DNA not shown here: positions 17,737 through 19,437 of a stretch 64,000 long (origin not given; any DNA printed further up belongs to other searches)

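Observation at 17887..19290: Three-domain response regulator: receiver, LuxR-type HTH and class III adenylyl cyclase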

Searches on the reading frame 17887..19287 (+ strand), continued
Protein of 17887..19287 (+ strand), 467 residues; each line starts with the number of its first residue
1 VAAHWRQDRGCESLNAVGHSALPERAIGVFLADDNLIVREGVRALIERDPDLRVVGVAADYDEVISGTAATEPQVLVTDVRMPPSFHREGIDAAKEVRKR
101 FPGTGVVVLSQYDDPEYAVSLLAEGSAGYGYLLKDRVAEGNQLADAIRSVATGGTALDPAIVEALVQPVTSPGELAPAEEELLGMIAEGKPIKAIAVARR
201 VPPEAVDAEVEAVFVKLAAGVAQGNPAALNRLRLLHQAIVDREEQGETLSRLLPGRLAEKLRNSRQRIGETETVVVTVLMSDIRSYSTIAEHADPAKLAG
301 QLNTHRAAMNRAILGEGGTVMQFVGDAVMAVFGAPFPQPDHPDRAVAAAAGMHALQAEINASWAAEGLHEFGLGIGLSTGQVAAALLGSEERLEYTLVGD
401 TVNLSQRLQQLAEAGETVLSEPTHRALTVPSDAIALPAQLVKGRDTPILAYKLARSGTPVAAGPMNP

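Call 20: find_homologous_proteins(query=P0135)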
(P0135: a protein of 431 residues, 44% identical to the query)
Query P0135 (431 aa): 4870 proteins with E <= 0.001 among 8000 candidates; the best 120 are listed.
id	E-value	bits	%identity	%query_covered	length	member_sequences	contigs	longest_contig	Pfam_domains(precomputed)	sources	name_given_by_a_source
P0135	5.4e-274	926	100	100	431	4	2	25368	PF00211.26,PF00072.31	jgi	jgi:adenylate cyclase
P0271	5.9e-268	907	98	100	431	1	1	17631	PF00211.26,PF00072.31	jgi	jgi:adenylate cyclase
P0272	1.2e-254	863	93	100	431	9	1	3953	PF00211.26,PF00072.31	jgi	jgi:class 3 adenylate cyclase/DNA-binding NarL/FixJ family response regulator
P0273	5.4e-254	861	93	100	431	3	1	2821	PF00211.26,PF00072.31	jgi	jgi:class 3 adenylate cyclase/DNA-binding response OmpR family regulator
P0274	3.7e-244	828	90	100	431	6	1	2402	PF00211.26,PF00072.31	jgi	jgi:class 3 adenylate cyclase/DNA-binding NarL/FixJ family response regulator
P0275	5.6e-240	814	89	100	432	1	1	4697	PF00211.26,PF00072.31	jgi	jgi:class 3 adenylate cyclase/ActR/RegA family two-component response regulator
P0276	3.2e-239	812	89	100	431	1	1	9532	PF00211.26,PF00072.31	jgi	jgi:class 3 adenylate cyclase/FixJ family two-component response regulator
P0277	1.5e-237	807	88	99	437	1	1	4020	PF00211.26,PF00072.31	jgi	jgi:adenylate cyclase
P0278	3.9e-223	759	82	100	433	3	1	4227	PF00211.26,PF00072.31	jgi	jgi:class 3 adenylate cyclase/ActR/RegA family two-component response regulator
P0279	5.0e-222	755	83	99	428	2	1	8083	PF00211.26,PF00072.31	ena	-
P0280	2.9e-221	753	82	99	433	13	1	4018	PF00211.26,PF00072.31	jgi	jgi:adenylate cyclase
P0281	3.8e-220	749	83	98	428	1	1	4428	PF00211.26,PF00072.31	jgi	jgi:adenylate cyclase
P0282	3.8e-218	743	81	100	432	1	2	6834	PF00211.26,PF00072.31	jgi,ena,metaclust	metaclust:\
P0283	8.9e-218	741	80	100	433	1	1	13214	PF00211.26,PF00072.31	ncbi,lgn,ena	ncbi:MAG TPA: adenylate/guanylate cyclase domain-containing protein [Actinomycetota bacterium]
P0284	2.4e-217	740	81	100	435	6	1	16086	PF00211.26,PF00072.31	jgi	jgi:adenylate cyclase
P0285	2.7e-217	740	82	98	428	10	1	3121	PF00211.26,PF00072.31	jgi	jgi:adenylate cyclase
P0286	8.0e-217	738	81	99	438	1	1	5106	PF00211.26,PF00072.31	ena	-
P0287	1.2e-216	738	82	98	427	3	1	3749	PF00211.26,PF00072.31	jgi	-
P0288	1.5e-215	734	82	99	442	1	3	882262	PF00211.26,PF00072.31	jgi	jgi:adenylate cyclase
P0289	4.9e-215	732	81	99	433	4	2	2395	PF00211.26,PF00072.31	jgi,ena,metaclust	metaclust:\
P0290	6.2e-215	732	79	100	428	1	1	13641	PF00211.26,PF00072.31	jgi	jgi:adenylate cyclase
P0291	7.7e-215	732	80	100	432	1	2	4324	PF00211.26,PF00072.31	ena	-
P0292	4.1e-214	729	81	99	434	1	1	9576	PF00211.26,PF00072.31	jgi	jgi:class 3 adenylate cyclase/DNA-binding NarL/FixJ family response regulator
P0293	8.7e-214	728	82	99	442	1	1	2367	PF00211.26,PF00072.31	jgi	jgi:class 3 adenylate cyclase/DNA-binding NarL/FixJ family response regulator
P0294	1.7e-213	727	80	100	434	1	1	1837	PF00211.26,PF00072.31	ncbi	-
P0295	2.5e-213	727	81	100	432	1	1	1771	PF00211.26,PF00072.31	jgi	jgi:adenylate cyclase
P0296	7.7e-213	725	82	99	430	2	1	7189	PF00211.26,PF00072.31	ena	-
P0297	7.8e-212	722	79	99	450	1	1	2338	PF00211.26,PF00072.31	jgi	jgi:class 3 adenylate cyclase/DNA-binding NarL/FixJ family response regulator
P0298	9.2e-212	722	82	98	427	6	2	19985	PF00211.26,PF00072.31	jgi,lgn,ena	-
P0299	5.2e-211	719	80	98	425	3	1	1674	PF00211.26,PF00072.31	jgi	jgi:class 3 adenylate cyclase/ActR/RegA family two-component response regulator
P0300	2.0e-209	714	79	98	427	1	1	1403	PF00211.26,PF00072.31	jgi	jgi:class 3 adenylate cyclase/CheY-like chemotaxis protein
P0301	2.5e-209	714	79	98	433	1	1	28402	PF00211.26,PF00072.31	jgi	jgi:class 3 adenylate cyclase/CheY-like chemotaxis protein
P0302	8.7e-209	712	79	99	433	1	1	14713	PF00211.26,PF00072.31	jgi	jgi:adenylate cyclase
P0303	1.7e-208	711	80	98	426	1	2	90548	PF00211.26,PF00072.31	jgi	jgi:class 3 adenylate cyclase/DNA-binding NarL/FixJ family response regulator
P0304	6.3e-207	706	65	95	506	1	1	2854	PF00211.26,PF00072.31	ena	-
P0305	3.3e-205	700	78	100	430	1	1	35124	PF00211.26,PF00072.31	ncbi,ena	-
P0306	3.5e-205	700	78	99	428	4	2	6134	PF00211.26,PF00072.31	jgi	jgi:adenylate cyclase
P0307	4.5e-205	700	78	98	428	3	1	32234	PF00211.26,PF00072.31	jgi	jgi:adenylate cyclase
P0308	6.4e-205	699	79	98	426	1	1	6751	PF00211.26,PF00072.31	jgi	-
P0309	1.6e-204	698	79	99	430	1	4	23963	PF00211.26,PF00072.31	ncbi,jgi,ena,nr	ncbi:MAG TPA: adenylate/guanylate cyclase domain-containing protein [Actinomycetota bacterium]|nr:ad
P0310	2.1e-204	697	79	98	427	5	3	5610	PF00211.26,PF00072.31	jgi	jgi:class 3 adenylate cyclase/DNA-binding NarL/FixJ family response regulator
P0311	5.4e-204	696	79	98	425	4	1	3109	PF00211.26,PF00072.31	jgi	jgi:adenylate cyclase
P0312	6.7e-204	696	77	98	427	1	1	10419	PF00211.26,PF00072.31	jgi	jgi:adenylate cyclase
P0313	1.1e-203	695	77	99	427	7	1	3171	PF00211.26,PF00072.31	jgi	jgi:class 3 adenylate cyclase/ActR/RegA family two-component response regulator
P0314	1.1e-203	695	77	100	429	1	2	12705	PF00211.26,PF00072.31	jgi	jgi:class 3 adenylate cyclase/DNA-binding NarL/FixJ family response regulator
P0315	1.6e-203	694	78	98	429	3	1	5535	PF00211.26,PF00072.31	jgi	jgi:class 3 adenylate cyclase/DNA-binding NarL/FixJ family response regulator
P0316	2.5e-203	694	78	98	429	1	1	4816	PF00211.26,PF00072.31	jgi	jgi:adenylate cyclase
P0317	3.8e-203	693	77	100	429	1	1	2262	PF00211.26,PF00072.31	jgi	jgi:class 3 adenylate cyclase/ActR/RegA family two-component response regulator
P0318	4.3e-203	693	79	98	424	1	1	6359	PF00211.26,PF00072.31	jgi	jgi:class 3 adenylate cyclase/DNA-binding NarL/FixJ family response regulator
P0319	6.8e-203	692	75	98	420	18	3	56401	PF00211.26,PF00072.31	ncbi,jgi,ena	-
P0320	4.5e-202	690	74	100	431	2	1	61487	PF00211.26,PF00072.31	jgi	jgi:class 3 adenylate cyclase/DNA-binding NarL/FixJ family response regulator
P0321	7.5e-202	689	76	99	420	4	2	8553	PF00211.26,PF00072.31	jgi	jgi:class 3 adenylate cyclase/ActR/RegA family two-component response regulator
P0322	1.4e-201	688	79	99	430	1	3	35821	PF00211.26,PF00072.31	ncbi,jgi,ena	-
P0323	2.7e-201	687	77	99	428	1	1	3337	PF00211.26,PF00072.31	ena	-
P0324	2.7e-201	687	77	98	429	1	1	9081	PF00211.26,PF00072.31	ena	-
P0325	3.4e-201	687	78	99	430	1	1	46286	PF00211.26,PF00072.31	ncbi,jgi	-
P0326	5.1e-201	686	77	99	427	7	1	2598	PF00211.26,PF00072.31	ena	-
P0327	6.6e-201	686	77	98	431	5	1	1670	PF00211.26,PF00072.31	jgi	jgi:class 3 adenylate cyclase/ActR/RegA family two-component response regulator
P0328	6.8e-201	686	77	98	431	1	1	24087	PF00211.26,PF00072.31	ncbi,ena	-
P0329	6.9e-201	686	77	98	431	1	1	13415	PF00211.26,PF00072.31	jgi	-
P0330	7.1e-201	686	77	98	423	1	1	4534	PF00211.26,PF00072.31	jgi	jgi:adenylate cyclase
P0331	7.2e-201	686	77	99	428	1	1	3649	PF00211.26,PF00072.31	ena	-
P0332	7.3e-201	686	76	99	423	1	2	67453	PF00211.26,PF00072.31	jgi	jgi:class 3 adenylate cyclase/DNA-binding NarL/FixJ family response regulator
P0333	1.2e-200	685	77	100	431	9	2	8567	PF00211.26,PF00072.31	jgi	jgi:adenylate cyclase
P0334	1.4e-200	685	77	99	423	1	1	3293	PF00211.26,PF00072.31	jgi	jgi:adenylate cyclase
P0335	2.3e-200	684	78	98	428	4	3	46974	PF00211.26,PF00072.31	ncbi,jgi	jgi:class 3 adenylate cyclase/DNA-binding NarL/FixJ family response regulator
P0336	5.5e-200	683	74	99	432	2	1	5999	PF00211.26,PF00072.31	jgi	jgi:class 3 adenylate cyclase/ActR/RegA family two-component response regulator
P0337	7.2e-200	682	76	98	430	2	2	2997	PF00211.26,PF00072.31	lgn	-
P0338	8.1e-200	682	78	99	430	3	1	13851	PF00211.26,PF00072.31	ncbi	ncbi:MAG TPA: adenylate/guanylate cyclase domain-containing protein [Actinomycetota bacterium]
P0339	9.7e-200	682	75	98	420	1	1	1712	PF00211.26,PF00072.31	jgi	-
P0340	1.1e-199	682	77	98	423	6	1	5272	PF00211.26,PF00072.31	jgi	jgi:class 3 adenylate cyclase/DNA-binding NarL/FixJ family response regulator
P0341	2.0e-199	681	76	98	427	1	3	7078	PF00211.26,PF00072.31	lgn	-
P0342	3.4e-199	680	77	98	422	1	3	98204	PF00211.26,PF00072.31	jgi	jgi:adenylate cyclase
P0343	4.2e-199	680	76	99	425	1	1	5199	PF00211.26,PF00072.31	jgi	jgi:class 3 adenylate cyclase/DNA-binding NarL/FixJ family response regulator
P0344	4.4e-199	680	77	99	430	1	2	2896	PF00211.26,PF00072.31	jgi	jgi:class 3 adenylate cyclase/DNA-binding NarL/FixJ family response regulator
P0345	5.1e-199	680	77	98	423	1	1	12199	PF00211.26,PF00072.31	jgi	jgi:adenylate cyclase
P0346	5.1e-199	680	75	98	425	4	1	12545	PF00211.26,PF00072.31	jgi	jgi:class 3 adenylate cyclase/DNA-binding NarL/FixJ family response regulator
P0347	6.5e-199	679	78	98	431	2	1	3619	PF00211.26,PF00072.31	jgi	jgi:adenylate cyclase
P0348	8.8e-199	679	77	99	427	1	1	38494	PF00211.26,PF00072.31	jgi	jgi:adenylate cyclase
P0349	1.0e-198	679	78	99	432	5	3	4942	PF00211.26,PF00072.31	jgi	jgi:class 3 adenylate cyclase/DNA-binding NarL/FixJ family response regulator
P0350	1.6e-198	678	78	98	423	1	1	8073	PF00211.26,PF00072.31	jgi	jgi:class 3 adenylate cyclase/DNA-binding NarL/FixJ family response regulator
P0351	2.8e-198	677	75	98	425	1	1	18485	PF00211.26,PF00072.31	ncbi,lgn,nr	ncbi:MAG: response regulator [Actinobacteria bacterium]|nr:response regulator [Actinomycetota bacter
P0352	5.1e-198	676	75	98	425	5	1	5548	PF00211.26,PF00072.31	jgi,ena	-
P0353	1.3e-197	675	76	98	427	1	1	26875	PF00211.26,PF00072.31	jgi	jgi:adenylate cyclase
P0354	1.4e-197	675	75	98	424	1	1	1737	PF00211.26,PF00072.31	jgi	-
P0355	1.7e-197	675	75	97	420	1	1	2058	PF00211.26,PF00072.31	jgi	jgi:class 3 adenylate cyclase/ActR/RegA family two-component response regulator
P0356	1.8e-197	674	77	99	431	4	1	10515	PF00211.26,PF00072.31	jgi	jgi:adenylate cyclase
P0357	3.0e-197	674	74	98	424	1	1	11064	PF00211.26,PF00072.31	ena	-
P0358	3.2e-197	674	77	98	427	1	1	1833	PF00211.26,PF00072.31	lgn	-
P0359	3.2e-197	674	74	98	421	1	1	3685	PF00211.26,PF00072.31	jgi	jgi:class 3 adenylate cyclase/CheY-like chemotaxis protein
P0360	5.9e-197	673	76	100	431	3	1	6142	PF00211.26,PF00072.31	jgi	jgi:class 3 adenylate cyclase/DNA-binding NarL/FixJ family response regulator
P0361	6.9e-197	673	76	98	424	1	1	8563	PF00211.26,PF00072.31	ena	-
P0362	7.7e-197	672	78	98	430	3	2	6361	PF00211.26,PF00072.31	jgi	jgi:adenylate cyclase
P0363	1.3e-196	672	76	98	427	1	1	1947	PF00211.26,PF00072.31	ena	-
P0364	1.4e-196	672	77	98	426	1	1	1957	PF00211.26,PF00072.31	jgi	jgi:class 3 adenylate cyclase/CheY-like chemotaxis protein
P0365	1.9e-196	671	76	98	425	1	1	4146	PF00211.26,PF00072.31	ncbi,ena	-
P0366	1.9e-196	671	77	97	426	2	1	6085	PF00211.26,PF00072.31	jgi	jgi:class 3 adenylate cyclase/DNA-binding NarL/FixJ family response regulator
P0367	5.5e-196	670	74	98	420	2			PF00211.26,PF00072.31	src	-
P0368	5.8e-196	670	74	98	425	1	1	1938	PF00211.26,PF00072.31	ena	-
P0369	8.4e-196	669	74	98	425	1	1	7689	PF00211.26,PF00072.31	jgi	-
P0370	1.1e-195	669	74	99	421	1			PF00211.26,PF00072.31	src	-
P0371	1.5e-195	668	76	98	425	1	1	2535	PF00211.26,PF00072.31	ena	-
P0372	2.5e-195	667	74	98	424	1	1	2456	PF00211.26,PF00072.31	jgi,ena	-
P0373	5.8e-195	666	77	96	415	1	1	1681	PF00211.26,PF00072.31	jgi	jgi:adenylate cyclase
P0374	6.5e-195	666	75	98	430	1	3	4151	PF00211.26,PF00072.31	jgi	jgi:class 3 adenylate cyclase/FixJ family two-component response regulator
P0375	7.8e-195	666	73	99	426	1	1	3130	PF00211.26,PF00072.31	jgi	jgi:class 3 adenylate cyclase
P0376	1.0e-194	665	75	99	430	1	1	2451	PF00211.26,PF00072.31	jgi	jgi:adenylate cyclase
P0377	1.2e-194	665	76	98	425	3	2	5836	PF00211.26,PF00072.31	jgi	jgi:class 3 adenylate cyclase/FixJ family two-component response regulator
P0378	1.2e-194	665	77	98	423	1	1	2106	PF00211.26,PF00072.31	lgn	-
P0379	1.2e-194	665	75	99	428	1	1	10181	PF00211.26,PF00072.31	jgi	jgi:adenylate cyclase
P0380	1.5e-194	665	77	98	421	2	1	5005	PF00211.26,PF00072.31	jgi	-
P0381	1.8e-194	665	72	98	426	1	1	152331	PF00211.26,PF00072.31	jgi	jgi:class 3 adenylate cyclase/CheY-like chemotaxis protein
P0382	3.1e-194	664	74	99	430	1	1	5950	PF00211.26,PF00072.31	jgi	jgi:class 3 adenylate cyclase/ActR/RegA family two-component response regulator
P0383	3.3e-194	664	74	100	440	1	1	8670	PF00211.26,PF00072.31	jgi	jgi:class 3 adenylate cyclase/DNA-binding NarL/FixJ family response regulator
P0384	3.4e-194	664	74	98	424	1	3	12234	PF00211.26,PF00072.31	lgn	-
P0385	3.8e-194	664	73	98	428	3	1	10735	PF00211.26,PF00072.31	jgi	-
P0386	7.2e-194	663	75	99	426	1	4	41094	PF00211.26,PF00072.31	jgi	jgi:class 3 adenylate cyclase/DNA-binding NarL/FixJ family response regulator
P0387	7.4e-194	663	74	99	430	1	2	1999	PF00211.26,PF00072.31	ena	-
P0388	8.1e-194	662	74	97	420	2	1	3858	PF00211.26,PF00072.31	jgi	jgi:class 3 adenylate cyclase/DNA-binding NarL/FixJ family response regulator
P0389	1.1e-193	662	74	99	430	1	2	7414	PF00211.26,PF00072.31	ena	-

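Call 25: find_encoding_contigs(protein=P0016, flank=10000, max_places=3)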
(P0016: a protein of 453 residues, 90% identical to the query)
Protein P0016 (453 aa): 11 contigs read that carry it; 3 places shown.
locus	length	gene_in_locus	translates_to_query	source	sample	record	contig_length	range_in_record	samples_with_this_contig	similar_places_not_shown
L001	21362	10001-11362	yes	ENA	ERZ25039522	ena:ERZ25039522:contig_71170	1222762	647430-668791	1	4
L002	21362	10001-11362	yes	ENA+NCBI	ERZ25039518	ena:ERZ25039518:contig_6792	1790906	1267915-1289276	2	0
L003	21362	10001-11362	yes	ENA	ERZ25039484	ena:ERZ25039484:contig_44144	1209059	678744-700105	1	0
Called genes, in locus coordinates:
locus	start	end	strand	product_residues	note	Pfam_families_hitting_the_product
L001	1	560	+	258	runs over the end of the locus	PF00561:Abhydrolase_1, PF12146:Hydrolase_4, PF12697:Abhydrolase_6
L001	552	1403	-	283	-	PF00561:Abhydrolase_1, PF12146:Hydrolase_4, PF12697:Abhydrolase_6, PF03096:Ndr (faint)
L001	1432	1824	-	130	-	PF08044:DUF1707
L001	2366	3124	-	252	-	PF03141:Methyltransf_29 (weak), PF13489:Methyltransf_23, PF01209:Ubie_methyltran, PF07021:MetW (weak), PF13847:Methyltransf_31, PF08241:Methyltransf_11, PF08242:Methyltransf_12, PF13649:Methyltransf_25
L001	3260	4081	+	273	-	PF21863:HTH_67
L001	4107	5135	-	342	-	PF00296:Bac_luciferase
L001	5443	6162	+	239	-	PF00702:Hydrolase, PF13419:HAD_2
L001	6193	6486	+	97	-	PF26345:ScoMcrA_N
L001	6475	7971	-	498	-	PF12831:FAD_oxidored (weak), PF13450:NAD_binding_8, PF01593:Amino_oxidase (faint)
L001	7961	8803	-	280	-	PF12706:Lactamase_B_2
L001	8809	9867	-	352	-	PF00027:cNMP_binding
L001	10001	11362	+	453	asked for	PF00072:Response_reg, PF00211:Guanylate_cyc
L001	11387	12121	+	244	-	PF02463:SMC_N (faint), PF00005:ABC_tran, PF13304:AAA_21 (faint)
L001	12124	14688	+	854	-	PF12704:MacB_PCD (faint), PF02687:FtsX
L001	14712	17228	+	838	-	PF02687:FtsX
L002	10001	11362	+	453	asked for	PF00072:Response_reg, PF00211:Guanylate_cyc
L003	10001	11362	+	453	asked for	PF00072:Response_reg, PF00211:Guanylate_cyc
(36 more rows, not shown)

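Call 26: find_encoding_contigs(protein=P0288, flank=10000, max_places=3)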
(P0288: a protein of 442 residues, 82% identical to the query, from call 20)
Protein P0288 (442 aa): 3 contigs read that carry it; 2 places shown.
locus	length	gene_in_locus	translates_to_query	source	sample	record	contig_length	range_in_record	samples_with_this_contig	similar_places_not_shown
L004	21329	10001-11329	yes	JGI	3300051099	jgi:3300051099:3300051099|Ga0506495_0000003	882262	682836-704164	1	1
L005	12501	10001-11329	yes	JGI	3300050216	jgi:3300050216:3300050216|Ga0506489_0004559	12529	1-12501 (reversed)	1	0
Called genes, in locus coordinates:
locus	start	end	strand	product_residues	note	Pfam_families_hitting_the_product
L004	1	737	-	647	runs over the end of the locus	PF00930:DPPIV_N (faint), PF26550:Tricorn_2nd (faint), PF26549:Tricorn_N, PF07676:PD40, PF26549:Tricorn_N, PF05448:AXE1 (weak), PF00326:Peptidase_S9, PF20434:BD-FAE (weak), +2 more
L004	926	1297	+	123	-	PF00072:Response_reg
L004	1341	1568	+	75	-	-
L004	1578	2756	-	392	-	-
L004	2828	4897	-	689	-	PF00582:Usp, PF03109:ABC1, PF01636:APH (weak), PF27536:UbiB_helical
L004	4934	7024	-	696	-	PF07730:HisKA_3, PF02518:HATPase_c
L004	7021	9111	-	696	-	PF07730:HisKA_3, PF02518:HATPase_c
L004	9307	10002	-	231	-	PF00072:Response_reg, PF00196:GerE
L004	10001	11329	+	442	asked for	PF00072:Response_reg, PF00211:Guanylate_cyc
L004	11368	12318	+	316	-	PF01545:Cation_efflux, PF16916:ZT_dimer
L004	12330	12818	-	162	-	-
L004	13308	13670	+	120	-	-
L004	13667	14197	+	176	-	-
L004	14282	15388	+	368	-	PF12229:PG_binding_4, PF03734:YkuD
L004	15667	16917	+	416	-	PF04185:Phosphoesterase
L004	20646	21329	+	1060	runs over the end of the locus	PF00211:Guanylate_cyc, PF13240:Zn_Ribbon_1 (weak), PF13191:AAA_16, PF13424:TPR_12 (faint), PF07719:TPR_2 (faint)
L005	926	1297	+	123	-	PF00072:Response_reg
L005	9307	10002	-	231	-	PF00072:Response_reg, PF00196:GerE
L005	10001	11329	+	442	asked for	PF00072:Response_reg, PF00211:Guanylate_cyc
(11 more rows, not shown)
